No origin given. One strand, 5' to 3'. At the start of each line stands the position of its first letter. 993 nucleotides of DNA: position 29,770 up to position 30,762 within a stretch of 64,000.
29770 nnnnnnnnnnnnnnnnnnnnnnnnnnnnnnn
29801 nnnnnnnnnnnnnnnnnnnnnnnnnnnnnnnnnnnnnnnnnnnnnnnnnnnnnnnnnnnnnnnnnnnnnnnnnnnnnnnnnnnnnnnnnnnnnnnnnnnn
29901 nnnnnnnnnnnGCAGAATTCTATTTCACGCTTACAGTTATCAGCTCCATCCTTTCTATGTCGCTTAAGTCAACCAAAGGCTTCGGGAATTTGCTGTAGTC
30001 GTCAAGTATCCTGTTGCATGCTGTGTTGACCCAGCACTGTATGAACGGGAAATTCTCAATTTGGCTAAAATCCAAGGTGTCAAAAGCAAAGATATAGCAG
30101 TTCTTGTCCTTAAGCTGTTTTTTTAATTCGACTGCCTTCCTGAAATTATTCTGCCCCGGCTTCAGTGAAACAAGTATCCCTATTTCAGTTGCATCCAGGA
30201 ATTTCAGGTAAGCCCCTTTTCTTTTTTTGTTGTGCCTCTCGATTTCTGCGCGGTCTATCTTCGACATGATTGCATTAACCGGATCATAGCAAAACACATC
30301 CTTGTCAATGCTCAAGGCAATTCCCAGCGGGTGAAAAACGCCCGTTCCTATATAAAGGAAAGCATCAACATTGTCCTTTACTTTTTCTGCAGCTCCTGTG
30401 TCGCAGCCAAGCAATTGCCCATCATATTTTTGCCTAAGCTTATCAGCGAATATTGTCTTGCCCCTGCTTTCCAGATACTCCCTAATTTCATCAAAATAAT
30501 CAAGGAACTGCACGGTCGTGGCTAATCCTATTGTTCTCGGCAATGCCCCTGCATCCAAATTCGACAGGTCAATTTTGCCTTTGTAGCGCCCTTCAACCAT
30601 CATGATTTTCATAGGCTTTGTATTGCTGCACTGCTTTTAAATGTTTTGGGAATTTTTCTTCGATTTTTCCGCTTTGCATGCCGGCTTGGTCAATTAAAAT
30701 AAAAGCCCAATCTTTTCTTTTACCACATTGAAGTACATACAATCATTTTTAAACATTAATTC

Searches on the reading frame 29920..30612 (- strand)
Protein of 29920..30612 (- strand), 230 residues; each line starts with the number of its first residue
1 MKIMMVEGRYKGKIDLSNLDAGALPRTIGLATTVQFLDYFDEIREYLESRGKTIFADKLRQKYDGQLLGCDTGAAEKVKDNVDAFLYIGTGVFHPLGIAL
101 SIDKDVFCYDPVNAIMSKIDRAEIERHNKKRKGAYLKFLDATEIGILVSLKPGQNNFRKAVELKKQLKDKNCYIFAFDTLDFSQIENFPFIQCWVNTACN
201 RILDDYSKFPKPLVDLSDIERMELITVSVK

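Call 20: search_protein_families(library=pfam, proteins=[window:29920-30612:-], max_evalue=0.001)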
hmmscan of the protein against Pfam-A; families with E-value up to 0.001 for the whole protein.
window:29920-30612:- (230 aa): 1 family
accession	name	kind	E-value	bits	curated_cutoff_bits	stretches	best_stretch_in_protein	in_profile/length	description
PF01866.22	Diphthamide_syn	-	5.4e-42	144.7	33.2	1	26-216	91-285/302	Putative diphthamide synthesis protein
